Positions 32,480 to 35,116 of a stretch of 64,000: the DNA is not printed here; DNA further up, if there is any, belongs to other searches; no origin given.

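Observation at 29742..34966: Four-gene operon wiring a GHKL-ATPase/histidine-kinase fusion and a receiver protein to a PtuB-like HNH nuclease and an N6-adenine methyltransferase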

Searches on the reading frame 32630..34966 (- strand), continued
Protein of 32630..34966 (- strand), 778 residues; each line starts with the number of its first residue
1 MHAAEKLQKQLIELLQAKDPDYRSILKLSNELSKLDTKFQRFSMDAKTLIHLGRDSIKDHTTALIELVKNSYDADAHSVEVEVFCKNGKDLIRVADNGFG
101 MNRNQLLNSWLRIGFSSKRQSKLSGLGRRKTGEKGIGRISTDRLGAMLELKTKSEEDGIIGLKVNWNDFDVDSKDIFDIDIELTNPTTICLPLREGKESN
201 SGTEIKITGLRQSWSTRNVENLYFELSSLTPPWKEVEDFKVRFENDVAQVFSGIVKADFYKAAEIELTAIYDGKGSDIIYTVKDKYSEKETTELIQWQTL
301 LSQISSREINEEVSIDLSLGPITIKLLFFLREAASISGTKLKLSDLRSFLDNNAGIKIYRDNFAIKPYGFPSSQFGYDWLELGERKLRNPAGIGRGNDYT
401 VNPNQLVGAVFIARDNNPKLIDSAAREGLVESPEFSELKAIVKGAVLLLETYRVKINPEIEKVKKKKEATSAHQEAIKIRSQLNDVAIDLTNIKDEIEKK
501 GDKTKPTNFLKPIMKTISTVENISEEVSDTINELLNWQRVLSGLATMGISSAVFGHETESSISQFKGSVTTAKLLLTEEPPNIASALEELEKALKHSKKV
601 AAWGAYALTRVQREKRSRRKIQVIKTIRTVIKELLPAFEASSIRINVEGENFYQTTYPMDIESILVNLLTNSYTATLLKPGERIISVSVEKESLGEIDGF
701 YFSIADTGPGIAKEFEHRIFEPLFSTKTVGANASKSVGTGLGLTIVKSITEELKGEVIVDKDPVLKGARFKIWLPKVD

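Call 19: search_protein_families(library=pfam, proteins=[window:32630-34966:-], max_evalue=10)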
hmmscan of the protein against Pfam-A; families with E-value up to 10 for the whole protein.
window:32630-34966:- (778 aa): 6 families
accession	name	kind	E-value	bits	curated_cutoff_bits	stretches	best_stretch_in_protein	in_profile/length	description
PF02518.31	HATPase_c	-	1.6e-24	86.9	26.4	2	659-776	4-109/111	Histidine kinase-, DNA gyrase B-, and HSP90-like ATPase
PF13589.12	HATPase_c_3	-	3.6e-22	79.3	25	2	62-177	5-117/137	Histidine kinase-, DNA gyrase B-, and HSP90-like ATPase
PF23159.1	WH_Rok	-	0.031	14.8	27.6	1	485-522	13-52/58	Repressor Rok winged helix domain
PF05218.19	DUF713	-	0.051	13.8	24.5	1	461-537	59-141/185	Protein of unknown function (DUF713)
PF14501.12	HATPase_c_5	-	0.21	12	22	1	658-762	3-91/102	GHKL domain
PF06009.19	Laminin_II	-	3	8.3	33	1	466-536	2-73/138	Laminin Domain II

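Call 22: search_protein_families(library=pfam, proteins=[L011:11608-12912:-, L058:11622-12935:-, L014:4440-6116:+, L014:6106-7746:+, L034:11514-13034:-, L040:3644-5494:+, L034:2354-4777:+, L034:4784-5452:+, L034:5449-6078:+], max_evalue=0.01)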
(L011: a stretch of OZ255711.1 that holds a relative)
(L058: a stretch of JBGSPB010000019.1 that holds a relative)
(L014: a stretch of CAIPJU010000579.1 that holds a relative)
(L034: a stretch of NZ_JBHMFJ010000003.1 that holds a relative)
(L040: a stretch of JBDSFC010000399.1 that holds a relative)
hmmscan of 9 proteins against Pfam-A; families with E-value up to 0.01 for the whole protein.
L011:11608-12912:- (434 aa): 4 families
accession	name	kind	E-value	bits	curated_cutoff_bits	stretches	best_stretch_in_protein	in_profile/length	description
PF02384.22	N6_Mtase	-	1.4e-11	44.8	20.4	1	57-274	22-234/311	N-6 DNA Methylase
PF07669.17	Eco57I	-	4.8e-06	27.2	25.3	1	116-253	1-164/171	Eco57I restriction-modification methylase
PF11599.14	AviRa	-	8.3e-05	22.6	25.7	1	85-158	53-122/232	RRNA methyltransferase AviRa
PF20473.4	MmeI_Mtase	-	0.0057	16.3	27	0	77-100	14-36/259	MmeI, DNA-methyltransferase domain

L058:11622-12935:- (437 aa): 2 families
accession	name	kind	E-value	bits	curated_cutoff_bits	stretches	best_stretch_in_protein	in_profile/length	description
PF02384.22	N6_Mtase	-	7.8e-11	42.3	20.4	1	64-296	20-251/311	N-6 DNA Methylase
PF07669.17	Eco57I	-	2.1e-05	25.1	25.3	1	128-260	4-165/171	Eco57I restriction-modification methylase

L014:4440-6116:+ (558 aa): 5 families
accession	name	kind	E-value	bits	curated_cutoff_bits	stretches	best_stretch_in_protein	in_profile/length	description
PF07669.17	Eco57I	-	6.4e-15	56.1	25.3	1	163-254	70-168/171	Eco57I restriction-modification methylase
PF02384.22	N6_Mtase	-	1.9e-09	37.8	20.4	1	44-215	15-176/311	N-6 DNA Methylase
PF05175.20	MTS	-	4.7e-05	23.5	23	0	76-97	31-52/170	Methyltransferase small domain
PF12950.13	TaqI_C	-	0.0074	17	26.5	0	459-512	62-117/118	TaqI-like C-terminal specificity domain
PF13489.12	Methyltransf_23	-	0.0094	16.1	27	0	70-254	16-148/164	Methyltransferase domain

L014:6106-7746:+ (546 aa): 5 families
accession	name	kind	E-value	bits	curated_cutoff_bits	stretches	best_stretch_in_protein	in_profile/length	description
PF17728.7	BsuBI_PstI_RE_N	-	1.3e-38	132.4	27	1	3-136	2-134/140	BsuBI/PstI restriction endonuclease HTH domain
PF13304.12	AAA_21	-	4.5e-19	70.1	27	1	169-490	1-304/304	AAA domain, putative AbiEii toxin, Type IV TA system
PF13175.12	AAA_15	-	4.7e-18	66.4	32.1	2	148-321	3-179/374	AAA ATPase domain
PF02463.25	SMC_N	-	1.5e-11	44.6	40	1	148-187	2-44/220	RecF/RecN/SMC N terminal domain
PF13476.12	AAA_23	-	5.2e-07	30.9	27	1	150-313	1-163/201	AAA domain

L034:11514-13034:- (506 aa): 3 families
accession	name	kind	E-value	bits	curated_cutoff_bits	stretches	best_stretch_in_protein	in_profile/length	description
PF13419.12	HAD_2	-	1.1e-16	61.9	23.8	2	12-156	3-131/178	Haloacid dehalogenase-like hydrolase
PF00702.32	Hydrolase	-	4.3e-12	47.2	26.4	1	9-224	3-190/191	haloacid dehalogenase-like hydrolase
PF13242.12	Hydrolase_like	-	2.6e-07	30.9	22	1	186-235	3-52/75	HAD-hyrolase-like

L040:3644-5494:+ (616 aa): 3 families
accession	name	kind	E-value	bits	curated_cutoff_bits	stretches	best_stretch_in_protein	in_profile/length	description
PF07669.17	Eco57I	-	1.1e-27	97.6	25.3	1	155-305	1-171/171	Eco57I restriction-modification methylase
PF02384.22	N6_Mtase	-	1.6e-15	57.7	20.4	1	93-322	25-235/311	N-6 DNA Methylase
PF20473.4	MmeI_Mtase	-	7.4e-07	29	27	1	109-290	9-218/259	MmeI, DNA-methyltransferase domain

L034:2354-4777:+ (807 aa): 3 families
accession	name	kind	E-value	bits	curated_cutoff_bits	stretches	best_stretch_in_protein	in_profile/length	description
PF02518.31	HATPase_c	-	7.4e-18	65.4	26.4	1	691-805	4-110/111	Histidine kinase-, DNA gyrase B-, and HSP90-like ATPase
PF13589.12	HATPase_c_3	-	7.4e-18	65.3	25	1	24-169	3-129/137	Histidine kinase-, DNA gyrase B-, and HSP90-like ATPase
PF14501.12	HATPase_c_5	-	1.8e-06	28.2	22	1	691-803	4-102/102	GHKL domain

L034:4784-5452:+ (222 aa): 0 families

L034:5449-6078:+ (209 aa): 1 family
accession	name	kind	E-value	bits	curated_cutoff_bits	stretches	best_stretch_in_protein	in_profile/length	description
PF01844.29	HNH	-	2.9e-07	30.9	21.4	1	38-88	1-44/47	HNH endonuclease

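Call 40: search_solved_structures(query=A1, max_evalue=0.001)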
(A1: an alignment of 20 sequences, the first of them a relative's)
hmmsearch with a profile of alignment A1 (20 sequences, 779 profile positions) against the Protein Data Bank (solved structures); distinct sequences matched with E-value up to 0.001: 69 (the best 60 are shown).
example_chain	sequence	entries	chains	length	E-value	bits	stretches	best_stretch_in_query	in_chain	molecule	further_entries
6paj_A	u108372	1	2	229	1.1e-12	50.3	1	555-777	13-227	Sensor protein SrrB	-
4jas_A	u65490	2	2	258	2.1e-12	49.3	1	618-778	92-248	Histidine kinase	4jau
5uht_A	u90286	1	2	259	2.2e-12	49.3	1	618-778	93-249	Sensor histidine kinase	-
3dge_A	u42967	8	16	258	2.2e-12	49.3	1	618-778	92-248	Sensor protein | Histidine kinase | Sensor histidine kinase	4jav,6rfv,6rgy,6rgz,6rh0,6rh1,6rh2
2c2a_A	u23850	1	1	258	2.2e-12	49.2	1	618-778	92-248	SENSOR HISTIDINE KINASE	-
6azr_A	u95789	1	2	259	2.3e-12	49.2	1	618-778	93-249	Sensor histidine kinase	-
6rh7_A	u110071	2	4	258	2.7e-12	49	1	618-778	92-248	Sensor histidine kinase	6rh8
9jfj_A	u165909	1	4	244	7.3e-12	47.6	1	662-777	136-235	Sensor histidine kinase ZraS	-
5idm_A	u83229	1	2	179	1.2e-11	46.8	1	661-777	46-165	Cell cycle histidine kinase CckA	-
5idj_A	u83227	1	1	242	2.6e-11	45.7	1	660-777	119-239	Histidine kinase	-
3d36_A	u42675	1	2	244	4.3e-11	45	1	618-777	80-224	Sporulation kinase B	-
7cch_A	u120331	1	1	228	5e-11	44.8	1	556-763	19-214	AdeS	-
4biz_A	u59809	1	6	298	6.5e-11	44.4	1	684-777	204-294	SENSOR PROTEIN CPXA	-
4biu_A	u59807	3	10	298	6.7e-11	44.4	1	684-777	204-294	SENSOR PROTEIN CPXA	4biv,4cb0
4biw_A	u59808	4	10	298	6.7e-11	44.4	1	684-777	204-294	SENSOR PROTEIN CPXA | Sensor histidine kinase CpxA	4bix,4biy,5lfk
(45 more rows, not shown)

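Call 49: search_protein_families(library=pfam, proteins=[L023:7768-7992:+, L017:7430-7654:-, L036:7378-7779:+, L053:10754-11746:+, L053:10072-10776:+, L062:6682-7986:+, L059:10081-11364:+, L059:9065-10111:+, L062:10039-10692:+, L062:10692-11654:+], max_evalue=0.01)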
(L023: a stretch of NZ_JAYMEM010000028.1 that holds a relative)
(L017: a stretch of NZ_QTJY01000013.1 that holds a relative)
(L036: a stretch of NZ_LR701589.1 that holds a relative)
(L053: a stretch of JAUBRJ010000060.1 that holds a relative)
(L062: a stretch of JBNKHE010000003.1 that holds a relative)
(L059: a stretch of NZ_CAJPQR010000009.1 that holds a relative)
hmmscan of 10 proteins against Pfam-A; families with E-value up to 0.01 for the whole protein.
L023:7768-7992:+ (74 aa): 7 families
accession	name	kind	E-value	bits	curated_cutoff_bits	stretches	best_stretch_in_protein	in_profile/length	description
PF01381.28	HTH_3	-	1.5e-11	44.6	23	1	17-68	1-52/55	Helix-turn-helix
PF13443.12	HTH_26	-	1.2e-09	38.7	22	1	16-72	1-58/63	Cro/C1-type HTH DNA-binding domain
PF07022.19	Phage_CI_repr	-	3.8e-05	24.4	22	1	19-66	6-52/65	Bacteriophage CI repressor helix-turn-helix domain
PF00046.35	Homeodomain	-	0.00024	21.3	22.9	1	30-51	32-53/57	Homeodomain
PF13560.12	HTH_31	-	0.0023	18.6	27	1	26-68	15-58/64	Helix-turn-helix domain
PF00196.25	GerE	-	0.0029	17.6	23.5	1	24-48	16-40/57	Bacterial regulatory proteins, luxR family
PF04218.19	CENP-B_N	-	0.0039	17.3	21.2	1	21-51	18-48/53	CENP-B N-terminal DNA-binding domain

L017:7430-7654:- (74 aa): 13 families
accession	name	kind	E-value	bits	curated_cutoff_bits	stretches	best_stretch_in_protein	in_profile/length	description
PF01381.28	HTH_3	-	1.8e-15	57.1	23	1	16-68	1-53/55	Helix-turn-helix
PF13560.12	HTH_31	-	7.5e-10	39.4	27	1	11-66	1-57/64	Helix-turn-helix domain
PF13744.12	HTH_37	-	4.6e-06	26.8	27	1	11-72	18-80/80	Helix-turn-helix domain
PF13443.12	HTH_26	-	1.2e-05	25.9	22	1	17-66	3-53/63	Cro/C1-type HTH DNA-binding domain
PF12844.13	HTH_19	-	2.2e-05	24.7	30.2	1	13-65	1-53/64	Helix-turn-helix domain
PF21694.2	DNA_pol3_delta_C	-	0.00027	21.4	27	1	21-73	54-105/121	DNA polymerase III delta subunit, C-terminal domain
PF08279.18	HTH_11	-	0.00052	20.3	25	1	14-41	4-32/55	HTH domain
PF04545.22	Sigma70_r4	-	0.00092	19.1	24.1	0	19-41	15-37/50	Sigma-70, region 4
PF22495.2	HTH_92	-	0.0018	18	27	1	18-49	2-33/45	RsaL-like HTH domain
PF13384.12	HTH_23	-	0.0027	17.9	24.6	0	20-41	14-34/50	Homeodomain-like domain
PF13936.12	HTH_38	-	0.004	17.3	27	0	16-42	13-38/44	Helix-turn-helix domain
PF19460.4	DUF5997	-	0.007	16.9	27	1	14-61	40-86/108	Family of unknown function (DUF5997)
PF13730.12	HTH_36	-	0.0084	16.3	25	0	15-42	13-43/55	Helix-turn-helix domain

L036:7378-7779:+ (133 aa): 7 families
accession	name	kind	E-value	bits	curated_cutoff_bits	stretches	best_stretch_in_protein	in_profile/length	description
PF01381.28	HTH_3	-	1.7e-05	25.2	23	1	72-104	1-33/55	Helix-turn-helix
PF13443.12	HTH_26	-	0.0011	19.6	22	1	72-104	2-34/63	Cro/C1-type HTH DNA-binding domain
PF13412.12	HTH_24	-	0.0034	17.4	21.9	1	70-98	7-35/48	Winged helix-turn-helix DNA-binding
PF13744.12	HTH_37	-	0.0036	17.5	27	1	68-104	19-55/80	Helix-turn-helix domain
PF13560.12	HTH_31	-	0.0046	17.7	27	1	71-102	5-36/64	Helix-turn-helix domain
PF04218.19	CENP-B_N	-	0.0072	16.4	21.2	0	77-107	20-49/53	CENP-B N-terminal DNA-binding domain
PF12844.13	HTH_19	-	0.0082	16.5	30.2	0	70-124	2-56/64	Helix-turn-helix domain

L053:10754-11746:+ (330 aa): 3 families
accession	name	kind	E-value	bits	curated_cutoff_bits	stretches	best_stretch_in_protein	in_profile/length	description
PF00753.33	Lactamase_B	-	3.3e-12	47.2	22.7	1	13-84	2-77/196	Metallo-beta-lactamase superfamily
PF12706.13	Lactamase_B_2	-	0.00017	21.7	27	1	29-84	3-65/200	Beta-lactamase superfamily domain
PF16661.11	Lactamase_B_6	-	0.006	16.4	27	0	30-75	10-60/193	Metallo-beta-lactamase superfamily domain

L053:10072-10776:+ (234 aa): 0 families

L062:6682-7986:+ (434 aa): 3 families
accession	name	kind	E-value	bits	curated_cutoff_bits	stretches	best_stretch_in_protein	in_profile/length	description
PF02384.22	N6_Mtase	-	3.6e-05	23.7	20.4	1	53-227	21-183/311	N-6 DNA Methylase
PF07669.17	Eco57I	-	7.7e-05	23.3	25.3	1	118-246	1-155/171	Eco57I restriction-modification methylase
PF20473.4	MmeI_Mtase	-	0.0099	15.5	27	0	83-103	22-42/259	MmeI, DNA-methyltransferase domain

L059:10081-11364:+ (427 aa): 0 families

L059:9065-10111:+ (348 aa): 1 family
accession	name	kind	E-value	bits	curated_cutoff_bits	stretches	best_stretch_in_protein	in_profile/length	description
PF02518.31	HATPase_c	-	6e-09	36.8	26.4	1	227-315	7-93/111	Histidine kinase-, DNA gyrase B-, and HSP90-like ATPase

L062:10039-10692:+ (217 aa): 0 families

L062:10692-11654:+ (320 aa): 2 families
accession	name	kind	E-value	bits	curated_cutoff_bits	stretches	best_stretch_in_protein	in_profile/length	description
PF00753.33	Lactamase_B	-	3.5e-11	43.8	22.7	1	13-178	2-151/196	Metallo-beta-lactamase superfamily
PF12706.13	Lactamase_B_2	-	0.0014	18.7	27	1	46-119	26-99/200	Beta-lactamase superfamily domain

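Call 52: predict_structure(alignment_id=A1)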
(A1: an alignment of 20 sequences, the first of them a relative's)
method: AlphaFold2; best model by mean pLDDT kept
length: 778 residues; sequences in the alignment: 20
mean_pLDDT: 64.0   pTM: 0.42
mean pLDDT of the five models: 64.0, 55.5, 55.3, 51.8, 51.3
residues with pLDDT >= 90: 14; 70-90: 314; 50-70: 260; < 50: 190
segments of 3 or more residues with pLDDT < 50: 43-57, 113-138, 172-177, 232-236, 331-377, 389-407, 423-425, 467-469, 534-554, 611-614, 711-738
pLDDT, mean of each block of 10 residues (from residue 1): 72 84 70 65 45 47 69 73 85 84 69 44 36 41 76 84 73 52 83 83 87 75 63 52 85 65 69 76 76 76 54 61 66 36 45 38 42 44 52 41 45 58 51 69 73 72 56 54 65 69 61 64 56 45 38 52 67 70 72 69 59 62 86 75 82 82 76 61 83 84 75 48 36 39 67 82 78 82
secondary structure, 60 per line:
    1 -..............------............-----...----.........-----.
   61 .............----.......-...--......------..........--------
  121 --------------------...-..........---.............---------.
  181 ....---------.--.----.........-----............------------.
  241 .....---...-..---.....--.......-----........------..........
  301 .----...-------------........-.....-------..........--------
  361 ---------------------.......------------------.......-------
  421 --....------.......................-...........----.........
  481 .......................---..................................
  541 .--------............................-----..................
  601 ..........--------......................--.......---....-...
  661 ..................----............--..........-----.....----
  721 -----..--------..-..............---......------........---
elements in order (helices of 4 or more, strands of 3 or more residues): H2-15 H22-33 E39-41 H46-54 H60-73 E78-84 E91-96 H103-112 E145-154 E158-165 H166-170 E180-184 E202-210 H216-227 E240-245 H258-262 E265-271 E277-284 E291-296 H297-301 E322-329 H331-335 H343-352 H382-388 E407-413 H423-426 H433-455 H457-467 H472-503 H507-541 H550-577 H583-610 E619-622 H623-640 E643-649 E653-656 H658-678 E683-694 E697-706 H712-716 H739-752 E756-761 E768-775
